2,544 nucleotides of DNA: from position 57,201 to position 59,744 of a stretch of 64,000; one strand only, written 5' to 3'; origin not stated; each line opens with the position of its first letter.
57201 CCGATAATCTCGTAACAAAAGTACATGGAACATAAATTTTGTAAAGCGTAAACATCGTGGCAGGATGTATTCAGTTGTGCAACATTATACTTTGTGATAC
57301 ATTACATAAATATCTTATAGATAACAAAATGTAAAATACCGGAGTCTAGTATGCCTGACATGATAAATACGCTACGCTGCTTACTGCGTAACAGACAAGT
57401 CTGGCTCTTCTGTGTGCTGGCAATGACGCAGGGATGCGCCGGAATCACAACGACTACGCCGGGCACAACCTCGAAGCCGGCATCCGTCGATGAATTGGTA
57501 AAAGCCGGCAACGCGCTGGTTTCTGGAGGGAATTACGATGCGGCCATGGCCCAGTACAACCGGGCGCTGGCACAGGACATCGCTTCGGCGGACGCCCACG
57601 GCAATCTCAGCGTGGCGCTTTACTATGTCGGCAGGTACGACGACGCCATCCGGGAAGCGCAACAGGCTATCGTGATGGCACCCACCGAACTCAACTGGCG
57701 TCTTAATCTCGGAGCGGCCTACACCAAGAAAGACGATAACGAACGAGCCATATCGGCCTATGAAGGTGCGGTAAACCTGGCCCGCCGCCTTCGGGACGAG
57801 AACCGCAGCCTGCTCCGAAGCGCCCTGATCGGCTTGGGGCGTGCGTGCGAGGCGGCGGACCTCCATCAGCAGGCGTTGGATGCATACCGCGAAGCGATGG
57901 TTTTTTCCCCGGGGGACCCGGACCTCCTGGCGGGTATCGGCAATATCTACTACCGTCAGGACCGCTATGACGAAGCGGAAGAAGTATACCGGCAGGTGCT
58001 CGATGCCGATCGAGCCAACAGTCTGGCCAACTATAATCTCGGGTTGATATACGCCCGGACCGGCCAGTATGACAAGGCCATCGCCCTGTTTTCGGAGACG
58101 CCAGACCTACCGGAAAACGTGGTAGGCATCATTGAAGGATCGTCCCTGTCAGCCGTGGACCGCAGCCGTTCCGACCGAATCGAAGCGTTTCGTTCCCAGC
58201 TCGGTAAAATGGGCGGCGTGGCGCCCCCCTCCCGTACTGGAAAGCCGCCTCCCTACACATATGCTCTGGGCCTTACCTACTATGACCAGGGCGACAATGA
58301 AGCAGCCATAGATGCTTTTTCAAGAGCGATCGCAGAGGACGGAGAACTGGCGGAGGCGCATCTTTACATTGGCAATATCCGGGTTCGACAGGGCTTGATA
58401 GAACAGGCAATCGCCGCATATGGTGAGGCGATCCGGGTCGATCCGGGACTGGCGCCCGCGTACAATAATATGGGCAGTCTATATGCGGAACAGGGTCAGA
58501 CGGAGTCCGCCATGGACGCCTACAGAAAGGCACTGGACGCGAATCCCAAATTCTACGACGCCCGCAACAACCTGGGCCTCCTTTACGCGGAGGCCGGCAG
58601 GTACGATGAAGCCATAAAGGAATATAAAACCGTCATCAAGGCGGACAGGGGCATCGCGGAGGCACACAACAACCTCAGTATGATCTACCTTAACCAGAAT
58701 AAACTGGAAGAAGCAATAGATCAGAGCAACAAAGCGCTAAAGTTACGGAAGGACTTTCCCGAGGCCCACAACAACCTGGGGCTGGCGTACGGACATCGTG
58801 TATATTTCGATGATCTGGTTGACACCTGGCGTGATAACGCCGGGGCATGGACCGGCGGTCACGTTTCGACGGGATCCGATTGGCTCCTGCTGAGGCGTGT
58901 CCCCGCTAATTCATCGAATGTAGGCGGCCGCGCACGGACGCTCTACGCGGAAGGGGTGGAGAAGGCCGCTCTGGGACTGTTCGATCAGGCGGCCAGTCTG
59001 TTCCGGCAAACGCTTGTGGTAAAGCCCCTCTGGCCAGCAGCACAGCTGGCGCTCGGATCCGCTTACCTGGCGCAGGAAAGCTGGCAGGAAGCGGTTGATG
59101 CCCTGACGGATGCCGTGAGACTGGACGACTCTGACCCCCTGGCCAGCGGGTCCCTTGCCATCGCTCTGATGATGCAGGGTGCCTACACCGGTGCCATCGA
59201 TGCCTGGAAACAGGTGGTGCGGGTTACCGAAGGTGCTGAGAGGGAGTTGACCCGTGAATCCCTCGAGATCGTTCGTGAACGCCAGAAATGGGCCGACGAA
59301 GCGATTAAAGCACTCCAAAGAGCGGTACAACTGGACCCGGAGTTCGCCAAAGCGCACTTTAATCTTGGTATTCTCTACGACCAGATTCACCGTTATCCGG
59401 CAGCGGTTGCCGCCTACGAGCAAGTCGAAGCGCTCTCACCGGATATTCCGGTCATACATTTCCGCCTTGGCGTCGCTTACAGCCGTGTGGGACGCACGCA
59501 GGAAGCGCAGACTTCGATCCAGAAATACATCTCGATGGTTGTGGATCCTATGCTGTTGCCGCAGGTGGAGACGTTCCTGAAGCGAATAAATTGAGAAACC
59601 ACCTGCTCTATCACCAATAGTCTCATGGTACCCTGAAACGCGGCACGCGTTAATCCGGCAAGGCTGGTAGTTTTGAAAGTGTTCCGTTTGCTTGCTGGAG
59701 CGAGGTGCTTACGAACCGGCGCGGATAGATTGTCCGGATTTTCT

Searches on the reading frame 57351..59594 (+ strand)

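Call 65: search_protein_families(library=pfam, proteins=[window:57351-59594:+], max_evalue=0.000001)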
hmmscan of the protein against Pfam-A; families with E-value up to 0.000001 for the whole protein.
window:57351-59594:+ (747 aa): 23 families
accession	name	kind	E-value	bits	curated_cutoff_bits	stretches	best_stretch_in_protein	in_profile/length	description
PF13414.12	TPR_11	-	9.4e-80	262.5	26.8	7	445-480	3-38/42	TPR repeat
PF07719.23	TPR_2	-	8e-79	253.8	27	0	368-400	1-33/34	Tetratricopeptide repeat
PF00515.34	TPR_1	-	2.7e-76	249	27.8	1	368-401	1-34/34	Tetratricopeptide repeat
PF13432.12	TPR_16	-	1.4e-64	214.5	32.7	6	196-249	3-56/65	Tetratricopeptide repeat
PF13181.12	TPR_8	-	1.3e-57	187.5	25.7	1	368-400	1-33/34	Tetratricopeptide repeat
PF13424.12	TPR_12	-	3.2e-52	175.1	30.1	3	116-183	5-72/77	Tetratricopeptide repeat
PF13431.12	TPR_17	-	5.3e-51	167.1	24.4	1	390-422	1-33/34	Tetratricopeptide repeat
PF14559.12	TPR_19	-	1.8e-46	156.8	25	2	379-434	2-57/68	Tetratricopeptide repeat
PF13428.12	TPR_14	-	2.7e-42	139.3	23.5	0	372-409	5-42/44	Tetratricopeptide repeat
PF13176.12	TPR_7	-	1.3e-41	137.6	27.9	0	193-222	2-31/36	Tetratricopeptide repeat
PF13374.12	TPR_10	-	9.8e-26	89.4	27.5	0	195-218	7-30/42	Tetratricopeptide repeat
PF13174.12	TPR_6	-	2.2e-25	88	26.3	0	373-400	5-32/33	Tetratricopeptide repeat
PF13371.12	TPR_9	-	7.1e-22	77.6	35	0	342-403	3-64/73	Tetratricopeptide repeat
PF25063.1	ARM_TT21_C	-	5.2e-20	72.6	35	0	374-472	101-200/209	Tetratricopeptide repeat protein 21 C-terminal ARM domain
PF12895.13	ANAPC3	-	1e-18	67.8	27.2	0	203-253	2-51/82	Anaphase-promoting complex, cyclosome, subunit 3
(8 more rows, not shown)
